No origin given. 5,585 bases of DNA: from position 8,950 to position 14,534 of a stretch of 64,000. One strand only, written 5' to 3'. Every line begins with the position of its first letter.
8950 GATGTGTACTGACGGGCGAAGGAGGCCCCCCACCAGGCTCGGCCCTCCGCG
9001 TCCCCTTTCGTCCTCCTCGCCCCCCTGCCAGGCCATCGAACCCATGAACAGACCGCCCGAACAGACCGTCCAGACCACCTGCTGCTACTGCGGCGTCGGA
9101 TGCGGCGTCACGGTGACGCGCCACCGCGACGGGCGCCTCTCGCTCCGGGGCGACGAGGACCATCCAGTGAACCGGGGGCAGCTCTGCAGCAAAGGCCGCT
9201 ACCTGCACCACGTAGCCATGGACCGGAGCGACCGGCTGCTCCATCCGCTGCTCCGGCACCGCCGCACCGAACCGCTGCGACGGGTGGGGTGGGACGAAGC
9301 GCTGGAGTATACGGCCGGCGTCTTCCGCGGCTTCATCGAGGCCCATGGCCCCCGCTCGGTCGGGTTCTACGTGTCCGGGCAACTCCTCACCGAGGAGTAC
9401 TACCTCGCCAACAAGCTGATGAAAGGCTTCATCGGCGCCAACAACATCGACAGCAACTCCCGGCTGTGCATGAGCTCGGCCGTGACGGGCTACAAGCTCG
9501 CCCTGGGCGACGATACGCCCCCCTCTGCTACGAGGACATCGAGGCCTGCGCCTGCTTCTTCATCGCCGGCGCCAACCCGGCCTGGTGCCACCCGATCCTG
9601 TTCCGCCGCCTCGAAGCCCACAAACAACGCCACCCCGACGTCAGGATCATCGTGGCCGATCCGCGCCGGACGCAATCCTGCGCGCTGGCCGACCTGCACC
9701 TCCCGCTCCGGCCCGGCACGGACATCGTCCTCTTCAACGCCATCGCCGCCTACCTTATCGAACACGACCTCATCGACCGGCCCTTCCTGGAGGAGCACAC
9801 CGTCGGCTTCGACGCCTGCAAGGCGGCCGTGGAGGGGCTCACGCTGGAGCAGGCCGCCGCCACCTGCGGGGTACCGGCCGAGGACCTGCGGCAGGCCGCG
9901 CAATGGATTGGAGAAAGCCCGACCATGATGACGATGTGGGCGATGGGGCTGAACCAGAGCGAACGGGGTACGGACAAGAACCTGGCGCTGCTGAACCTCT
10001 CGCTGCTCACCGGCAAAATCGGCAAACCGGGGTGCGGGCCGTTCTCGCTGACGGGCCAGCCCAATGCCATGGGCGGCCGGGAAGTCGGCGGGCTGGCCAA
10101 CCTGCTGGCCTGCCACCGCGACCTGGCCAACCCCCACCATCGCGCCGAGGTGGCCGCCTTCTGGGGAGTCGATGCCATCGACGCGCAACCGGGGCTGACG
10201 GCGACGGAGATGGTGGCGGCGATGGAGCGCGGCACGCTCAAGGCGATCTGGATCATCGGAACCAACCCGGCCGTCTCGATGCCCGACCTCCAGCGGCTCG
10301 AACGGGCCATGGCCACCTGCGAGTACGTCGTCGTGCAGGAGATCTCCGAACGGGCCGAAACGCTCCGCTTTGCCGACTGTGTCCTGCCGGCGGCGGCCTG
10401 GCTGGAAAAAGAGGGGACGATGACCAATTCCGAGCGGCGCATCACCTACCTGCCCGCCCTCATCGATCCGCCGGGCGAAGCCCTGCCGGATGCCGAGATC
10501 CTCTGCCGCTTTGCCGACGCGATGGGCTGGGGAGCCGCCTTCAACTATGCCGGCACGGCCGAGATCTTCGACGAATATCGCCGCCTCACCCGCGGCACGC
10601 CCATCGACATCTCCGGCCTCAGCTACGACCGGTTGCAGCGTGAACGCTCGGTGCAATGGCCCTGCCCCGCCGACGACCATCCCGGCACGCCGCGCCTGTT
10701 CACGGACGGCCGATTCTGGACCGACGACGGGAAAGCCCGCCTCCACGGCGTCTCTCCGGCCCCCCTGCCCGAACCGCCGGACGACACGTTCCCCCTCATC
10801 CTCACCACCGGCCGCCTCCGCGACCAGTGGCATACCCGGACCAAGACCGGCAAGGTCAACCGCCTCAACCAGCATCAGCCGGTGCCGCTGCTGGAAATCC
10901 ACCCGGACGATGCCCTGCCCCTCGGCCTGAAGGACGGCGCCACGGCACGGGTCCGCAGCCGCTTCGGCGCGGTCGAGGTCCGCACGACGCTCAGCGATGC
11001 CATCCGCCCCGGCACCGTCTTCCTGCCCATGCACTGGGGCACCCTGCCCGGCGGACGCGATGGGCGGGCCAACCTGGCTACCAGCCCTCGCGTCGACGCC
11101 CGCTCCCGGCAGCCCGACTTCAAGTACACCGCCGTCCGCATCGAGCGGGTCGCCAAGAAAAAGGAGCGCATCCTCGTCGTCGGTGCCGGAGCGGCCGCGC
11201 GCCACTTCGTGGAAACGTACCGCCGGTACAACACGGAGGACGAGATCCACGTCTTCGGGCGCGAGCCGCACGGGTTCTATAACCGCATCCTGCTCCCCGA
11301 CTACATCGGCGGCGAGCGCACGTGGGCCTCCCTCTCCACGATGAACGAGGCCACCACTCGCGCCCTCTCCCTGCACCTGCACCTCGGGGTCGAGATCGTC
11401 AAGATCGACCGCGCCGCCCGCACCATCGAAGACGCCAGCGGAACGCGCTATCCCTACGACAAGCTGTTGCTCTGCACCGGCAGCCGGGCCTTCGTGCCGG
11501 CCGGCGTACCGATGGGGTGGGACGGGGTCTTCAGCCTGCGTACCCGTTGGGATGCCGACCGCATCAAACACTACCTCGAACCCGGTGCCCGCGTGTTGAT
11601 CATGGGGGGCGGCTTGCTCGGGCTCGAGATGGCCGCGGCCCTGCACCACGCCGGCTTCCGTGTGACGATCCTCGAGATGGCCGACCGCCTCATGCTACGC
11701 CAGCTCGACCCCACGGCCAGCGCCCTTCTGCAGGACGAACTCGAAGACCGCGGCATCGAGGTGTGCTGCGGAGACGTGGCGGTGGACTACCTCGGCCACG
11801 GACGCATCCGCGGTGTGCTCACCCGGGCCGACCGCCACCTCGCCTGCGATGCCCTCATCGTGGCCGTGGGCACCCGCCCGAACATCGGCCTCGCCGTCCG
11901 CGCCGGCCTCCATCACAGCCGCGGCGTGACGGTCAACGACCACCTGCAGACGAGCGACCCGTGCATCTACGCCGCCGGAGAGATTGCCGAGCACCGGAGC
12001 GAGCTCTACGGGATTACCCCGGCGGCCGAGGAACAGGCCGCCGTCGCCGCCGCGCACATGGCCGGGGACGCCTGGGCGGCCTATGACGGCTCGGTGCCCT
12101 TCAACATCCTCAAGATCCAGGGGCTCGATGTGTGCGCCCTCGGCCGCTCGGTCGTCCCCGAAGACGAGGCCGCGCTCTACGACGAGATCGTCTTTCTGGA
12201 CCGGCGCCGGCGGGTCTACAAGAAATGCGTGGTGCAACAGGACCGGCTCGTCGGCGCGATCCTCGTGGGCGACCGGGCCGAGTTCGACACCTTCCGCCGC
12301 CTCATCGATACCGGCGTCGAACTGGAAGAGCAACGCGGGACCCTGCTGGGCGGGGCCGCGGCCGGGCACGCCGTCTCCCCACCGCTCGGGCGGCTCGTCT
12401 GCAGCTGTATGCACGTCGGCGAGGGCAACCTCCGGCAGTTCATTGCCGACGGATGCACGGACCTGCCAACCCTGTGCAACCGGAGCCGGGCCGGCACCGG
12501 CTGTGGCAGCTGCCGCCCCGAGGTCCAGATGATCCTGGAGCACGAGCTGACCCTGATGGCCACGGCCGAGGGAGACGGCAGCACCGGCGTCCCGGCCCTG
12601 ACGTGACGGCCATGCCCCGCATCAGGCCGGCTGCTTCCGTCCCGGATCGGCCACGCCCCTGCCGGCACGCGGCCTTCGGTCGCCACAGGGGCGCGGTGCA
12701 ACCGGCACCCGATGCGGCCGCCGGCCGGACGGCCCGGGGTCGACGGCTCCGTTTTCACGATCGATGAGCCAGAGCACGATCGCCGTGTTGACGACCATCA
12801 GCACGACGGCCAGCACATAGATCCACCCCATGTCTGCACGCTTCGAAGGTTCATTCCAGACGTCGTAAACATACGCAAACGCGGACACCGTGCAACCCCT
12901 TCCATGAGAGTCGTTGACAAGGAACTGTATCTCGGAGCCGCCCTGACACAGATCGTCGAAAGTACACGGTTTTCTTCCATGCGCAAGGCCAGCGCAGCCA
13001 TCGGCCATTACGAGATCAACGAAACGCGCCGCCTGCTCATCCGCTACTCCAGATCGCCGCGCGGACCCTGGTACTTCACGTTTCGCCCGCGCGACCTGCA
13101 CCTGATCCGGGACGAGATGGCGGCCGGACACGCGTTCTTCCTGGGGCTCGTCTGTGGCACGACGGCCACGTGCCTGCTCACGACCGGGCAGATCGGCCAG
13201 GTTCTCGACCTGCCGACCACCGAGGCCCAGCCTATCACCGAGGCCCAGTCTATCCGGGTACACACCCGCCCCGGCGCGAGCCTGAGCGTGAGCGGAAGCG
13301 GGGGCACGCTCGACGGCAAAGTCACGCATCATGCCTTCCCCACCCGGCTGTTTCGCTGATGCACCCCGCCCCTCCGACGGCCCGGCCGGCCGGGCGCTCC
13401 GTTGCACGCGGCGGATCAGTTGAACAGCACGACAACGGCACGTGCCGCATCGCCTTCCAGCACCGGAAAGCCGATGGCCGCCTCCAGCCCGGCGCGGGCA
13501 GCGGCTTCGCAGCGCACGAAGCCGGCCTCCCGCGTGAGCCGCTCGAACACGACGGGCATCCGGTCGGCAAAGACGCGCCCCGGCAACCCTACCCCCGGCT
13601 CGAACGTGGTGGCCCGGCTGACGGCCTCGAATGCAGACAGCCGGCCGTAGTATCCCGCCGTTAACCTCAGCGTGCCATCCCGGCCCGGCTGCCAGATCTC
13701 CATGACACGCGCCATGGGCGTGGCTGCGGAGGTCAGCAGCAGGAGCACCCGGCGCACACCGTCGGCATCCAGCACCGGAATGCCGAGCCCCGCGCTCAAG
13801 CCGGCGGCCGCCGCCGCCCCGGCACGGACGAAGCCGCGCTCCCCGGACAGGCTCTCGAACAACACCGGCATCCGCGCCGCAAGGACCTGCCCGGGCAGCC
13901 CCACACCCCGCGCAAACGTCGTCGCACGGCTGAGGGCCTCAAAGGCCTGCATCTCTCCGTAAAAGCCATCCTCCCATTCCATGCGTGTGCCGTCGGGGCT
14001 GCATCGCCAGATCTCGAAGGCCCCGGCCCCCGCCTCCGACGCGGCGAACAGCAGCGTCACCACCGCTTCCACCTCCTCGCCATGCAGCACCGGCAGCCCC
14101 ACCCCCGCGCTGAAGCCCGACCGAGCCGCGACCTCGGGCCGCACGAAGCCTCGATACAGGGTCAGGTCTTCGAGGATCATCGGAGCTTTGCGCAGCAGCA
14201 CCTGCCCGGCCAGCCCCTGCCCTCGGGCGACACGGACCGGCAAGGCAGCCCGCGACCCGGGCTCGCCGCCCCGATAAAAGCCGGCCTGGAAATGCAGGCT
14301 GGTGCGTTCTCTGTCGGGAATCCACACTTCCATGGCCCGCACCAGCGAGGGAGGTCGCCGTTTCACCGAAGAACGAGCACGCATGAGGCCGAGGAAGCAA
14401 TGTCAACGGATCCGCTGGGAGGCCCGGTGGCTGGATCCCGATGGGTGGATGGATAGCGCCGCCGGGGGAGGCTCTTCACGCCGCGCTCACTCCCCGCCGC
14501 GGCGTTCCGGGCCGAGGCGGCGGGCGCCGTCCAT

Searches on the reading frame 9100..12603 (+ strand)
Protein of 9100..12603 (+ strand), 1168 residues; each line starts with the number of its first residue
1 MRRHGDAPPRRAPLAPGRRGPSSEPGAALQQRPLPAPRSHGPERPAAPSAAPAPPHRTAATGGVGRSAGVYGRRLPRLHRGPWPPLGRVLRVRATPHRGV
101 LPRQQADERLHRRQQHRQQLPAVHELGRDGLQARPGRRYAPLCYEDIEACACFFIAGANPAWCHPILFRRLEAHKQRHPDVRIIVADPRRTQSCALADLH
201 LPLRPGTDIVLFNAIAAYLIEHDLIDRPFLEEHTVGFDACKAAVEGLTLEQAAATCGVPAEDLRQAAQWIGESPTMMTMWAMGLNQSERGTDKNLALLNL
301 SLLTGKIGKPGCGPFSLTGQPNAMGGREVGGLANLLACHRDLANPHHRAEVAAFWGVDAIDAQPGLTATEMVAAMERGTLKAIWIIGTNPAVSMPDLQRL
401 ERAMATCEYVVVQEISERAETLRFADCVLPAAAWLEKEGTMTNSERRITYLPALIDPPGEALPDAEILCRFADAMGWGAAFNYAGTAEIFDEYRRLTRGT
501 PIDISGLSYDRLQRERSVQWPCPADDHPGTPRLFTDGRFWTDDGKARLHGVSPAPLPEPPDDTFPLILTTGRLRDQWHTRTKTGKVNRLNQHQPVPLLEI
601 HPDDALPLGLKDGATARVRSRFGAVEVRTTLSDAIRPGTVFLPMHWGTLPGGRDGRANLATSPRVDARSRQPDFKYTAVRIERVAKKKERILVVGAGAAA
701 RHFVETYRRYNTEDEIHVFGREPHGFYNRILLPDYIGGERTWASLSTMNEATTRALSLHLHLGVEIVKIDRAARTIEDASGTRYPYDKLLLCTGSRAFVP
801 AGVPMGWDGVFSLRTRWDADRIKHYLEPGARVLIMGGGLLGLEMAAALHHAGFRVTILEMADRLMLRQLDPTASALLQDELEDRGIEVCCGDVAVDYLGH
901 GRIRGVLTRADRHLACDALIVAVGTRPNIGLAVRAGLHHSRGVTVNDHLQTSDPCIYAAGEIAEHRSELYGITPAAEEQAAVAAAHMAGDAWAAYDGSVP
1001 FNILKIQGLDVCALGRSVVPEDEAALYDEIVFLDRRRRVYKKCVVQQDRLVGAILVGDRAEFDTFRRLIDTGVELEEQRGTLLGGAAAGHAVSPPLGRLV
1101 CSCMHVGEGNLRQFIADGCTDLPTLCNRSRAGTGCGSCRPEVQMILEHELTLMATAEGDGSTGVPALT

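Call 9: search_protein_families(library=pfam, proteins=[window:9100-12603:+], max_evalue=0.01)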
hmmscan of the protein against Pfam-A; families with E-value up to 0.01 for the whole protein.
window:9100-12603:+ (1168 aa): 8 families
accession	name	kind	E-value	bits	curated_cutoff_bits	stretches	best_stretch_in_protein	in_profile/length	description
PF07992.20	Pyr_redox_2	-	8.3e-52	176.9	26.1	1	690-979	2-290/291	Pyridine nucleotide-disulphide oxidoreductase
PF00384.28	Molybdopterin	-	1.4e-45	156.4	24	1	145-473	103-352/353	Molybdopterin oxidoreductase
PF01568.27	Molydop_binding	-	2.9e-32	111.4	26.8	1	566-678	1-110/110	Molydopterin dinucleotide binding domain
PF00070.33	Pyr_redox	-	4.2e-18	66.1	22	1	831-900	1-69/82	Pyridine nucleotide-disulphide oxidoreductase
PF18267.7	Rubredoxin_C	-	5.9e-16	58.6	25.9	1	1000-1071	1-68/70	Rubredoxin NAD+ reductase C-terminal domain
PF04324.20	Fer2_BFD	-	1.2e-11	45.2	26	1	1099-1147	1-49/50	BFD-like [2Fe-2S] binding domain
PF13450.12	NAD_binding_8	-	7.6e-05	23.4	21.9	1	834-864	1-31/68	NAD(P)-binding Rossmann-like domain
PF01266.30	DAO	-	0.001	19.2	27.9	0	831-862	1-32/353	FAD dependent oxidoreductase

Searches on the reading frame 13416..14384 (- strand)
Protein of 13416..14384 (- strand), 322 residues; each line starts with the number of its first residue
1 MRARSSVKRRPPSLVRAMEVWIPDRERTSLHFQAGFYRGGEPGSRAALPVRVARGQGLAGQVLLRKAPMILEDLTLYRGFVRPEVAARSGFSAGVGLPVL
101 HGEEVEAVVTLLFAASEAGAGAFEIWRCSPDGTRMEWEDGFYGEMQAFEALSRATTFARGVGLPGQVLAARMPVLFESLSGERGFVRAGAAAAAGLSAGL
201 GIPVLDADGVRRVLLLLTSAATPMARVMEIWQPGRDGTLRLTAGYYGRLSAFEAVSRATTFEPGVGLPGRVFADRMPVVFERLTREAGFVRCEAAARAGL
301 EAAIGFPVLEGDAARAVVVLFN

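Call 59: search_protein_families(library=pfam, proteins=[window:13416-14384:-], max_evalue=0.01)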
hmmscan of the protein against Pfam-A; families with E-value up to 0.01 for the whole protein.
window:13416-14384:- (322 aa): 3 families
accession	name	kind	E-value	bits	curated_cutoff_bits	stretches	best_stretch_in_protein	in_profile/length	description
PF13185.12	GAF_2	-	1.4e-14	54.9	28.6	2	21-113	26-109/136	GAF domain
PF01590.32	GAF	-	5.5e-08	33.9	22.4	0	42-111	37-107/133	GAF domain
PF14215.12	bHLH-MYC_N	-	1.8e-07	32.1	30.2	0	251-311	95-157/181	bHLH-MYC and R2R3-MYB transcription factors N-terminal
